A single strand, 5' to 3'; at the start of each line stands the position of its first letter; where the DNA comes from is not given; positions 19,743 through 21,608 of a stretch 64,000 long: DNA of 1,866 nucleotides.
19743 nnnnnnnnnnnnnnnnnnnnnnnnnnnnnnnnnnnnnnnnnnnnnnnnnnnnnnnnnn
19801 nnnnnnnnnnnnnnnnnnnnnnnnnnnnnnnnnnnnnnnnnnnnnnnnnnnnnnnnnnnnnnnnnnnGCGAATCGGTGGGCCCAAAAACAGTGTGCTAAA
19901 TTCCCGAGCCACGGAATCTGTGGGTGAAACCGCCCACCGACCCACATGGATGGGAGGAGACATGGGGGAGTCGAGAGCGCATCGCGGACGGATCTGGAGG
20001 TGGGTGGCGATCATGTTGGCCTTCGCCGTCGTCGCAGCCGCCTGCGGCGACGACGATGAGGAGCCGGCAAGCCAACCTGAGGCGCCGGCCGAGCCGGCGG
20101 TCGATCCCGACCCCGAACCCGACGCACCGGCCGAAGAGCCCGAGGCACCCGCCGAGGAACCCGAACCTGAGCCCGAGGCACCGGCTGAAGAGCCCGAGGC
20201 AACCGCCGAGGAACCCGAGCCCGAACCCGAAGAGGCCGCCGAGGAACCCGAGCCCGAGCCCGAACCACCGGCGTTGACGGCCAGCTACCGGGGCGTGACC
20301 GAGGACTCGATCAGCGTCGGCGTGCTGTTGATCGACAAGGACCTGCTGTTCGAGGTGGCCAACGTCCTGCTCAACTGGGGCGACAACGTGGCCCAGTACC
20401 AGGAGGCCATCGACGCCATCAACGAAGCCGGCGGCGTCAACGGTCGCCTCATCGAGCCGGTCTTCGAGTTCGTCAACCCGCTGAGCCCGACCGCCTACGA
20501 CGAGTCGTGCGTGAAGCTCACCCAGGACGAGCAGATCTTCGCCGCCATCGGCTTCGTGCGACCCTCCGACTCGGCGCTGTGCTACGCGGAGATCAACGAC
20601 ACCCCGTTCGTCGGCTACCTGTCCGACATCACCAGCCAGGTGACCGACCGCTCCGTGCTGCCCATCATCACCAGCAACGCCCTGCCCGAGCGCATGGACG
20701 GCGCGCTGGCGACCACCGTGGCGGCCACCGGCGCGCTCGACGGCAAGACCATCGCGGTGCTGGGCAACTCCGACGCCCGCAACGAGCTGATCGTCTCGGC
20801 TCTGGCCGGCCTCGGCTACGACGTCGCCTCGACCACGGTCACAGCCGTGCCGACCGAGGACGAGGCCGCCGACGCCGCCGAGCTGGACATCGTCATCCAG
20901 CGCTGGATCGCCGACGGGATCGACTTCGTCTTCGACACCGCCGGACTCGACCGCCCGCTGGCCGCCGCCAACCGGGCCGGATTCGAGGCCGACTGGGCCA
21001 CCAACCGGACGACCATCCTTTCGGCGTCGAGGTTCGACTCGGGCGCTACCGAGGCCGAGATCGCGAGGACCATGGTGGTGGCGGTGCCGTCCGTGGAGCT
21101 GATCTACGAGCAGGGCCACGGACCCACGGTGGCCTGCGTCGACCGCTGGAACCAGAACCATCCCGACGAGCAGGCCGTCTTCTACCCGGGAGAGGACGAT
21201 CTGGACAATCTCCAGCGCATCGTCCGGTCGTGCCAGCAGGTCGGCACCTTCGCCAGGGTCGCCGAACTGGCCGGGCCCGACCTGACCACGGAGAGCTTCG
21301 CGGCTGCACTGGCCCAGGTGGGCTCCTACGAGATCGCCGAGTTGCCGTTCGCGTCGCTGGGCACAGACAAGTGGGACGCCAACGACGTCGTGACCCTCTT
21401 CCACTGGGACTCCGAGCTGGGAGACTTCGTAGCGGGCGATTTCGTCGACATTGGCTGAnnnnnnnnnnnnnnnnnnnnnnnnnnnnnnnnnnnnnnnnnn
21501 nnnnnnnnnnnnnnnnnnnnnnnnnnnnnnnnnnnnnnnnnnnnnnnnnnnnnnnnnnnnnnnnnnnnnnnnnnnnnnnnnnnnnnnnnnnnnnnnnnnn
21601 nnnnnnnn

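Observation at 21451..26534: LIV-type ABC importer reduced to two giant polypeptides, one of them an MFS-LivF chimera (locus 1)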

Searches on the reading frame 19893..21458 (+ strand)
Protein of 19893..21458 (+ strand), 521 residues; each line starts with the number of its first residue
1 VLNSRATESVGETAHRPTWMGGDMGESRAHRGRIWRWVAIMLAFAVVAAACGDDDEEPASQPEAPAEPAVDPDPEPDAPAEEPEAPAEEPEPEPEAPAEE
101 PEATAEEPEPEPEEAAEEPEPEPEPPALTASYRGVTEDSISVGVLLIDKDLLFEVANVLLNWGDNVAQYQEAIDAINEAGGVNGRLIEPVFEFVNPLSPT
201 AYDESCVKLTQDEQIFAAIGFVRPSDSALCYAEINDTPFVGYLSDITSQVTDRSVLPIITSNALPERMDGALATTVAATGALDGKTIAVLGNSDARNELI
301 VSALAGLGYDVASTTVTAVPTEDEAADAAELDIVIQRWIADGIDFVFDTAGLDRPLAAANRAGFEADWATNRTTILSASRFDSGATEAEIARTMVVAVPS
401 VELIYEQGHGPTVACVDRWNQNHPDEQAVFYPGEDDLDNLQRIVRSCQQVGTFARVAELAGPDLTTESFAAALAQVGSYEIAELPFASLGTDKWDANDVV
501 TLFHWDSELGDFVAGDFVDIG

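Call 7: search_protein_families(library=pfam, proteins=[window:19893-21458:+], max_evalue=0.01)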
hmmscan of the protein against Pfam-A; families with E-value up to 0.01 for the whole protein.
window:19893-21458:+ (521 aa): 1 family
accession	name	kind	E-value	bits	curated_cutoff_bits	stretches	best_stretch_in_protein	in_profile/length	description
PF13458.12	Peripla_BP_6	-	3.4e-08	34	31.7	1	170-487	26-321/343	Periplasmic binding protein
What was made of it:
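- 19893..21458 (+): Substrate-binding lipoprotein of locus 1. It has a signal peptide with lipobox VAAAC, a long Pro/Glu-rich linker and a Peripla_BP_6-like domain. The likely true start is the ATG at 19950 or 19962. Its end overlaps the start of the next gene by 8 nt. Pfam Peripla_BP_6 E 3.4e-8, 34.0 bits against a cutoff of 31.7 (call 7).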

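Call 8: search_protein_families(library=ncbifam, proteins=[window:19893-21458:+], max_evalue=0.001)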
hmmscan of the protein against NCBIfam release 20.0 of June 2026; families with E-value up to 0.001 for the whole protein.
window:19893-21458:+ (521 aa): 0 families

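Call 74: search_protein_families(library=ncbifam, proteins=[window:19893-21458:+], max_evalue=0.001)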
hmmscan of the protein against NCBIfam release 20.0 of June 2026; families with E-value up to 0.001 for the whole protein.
window:19893-21458:+ (521 aa): 0 families
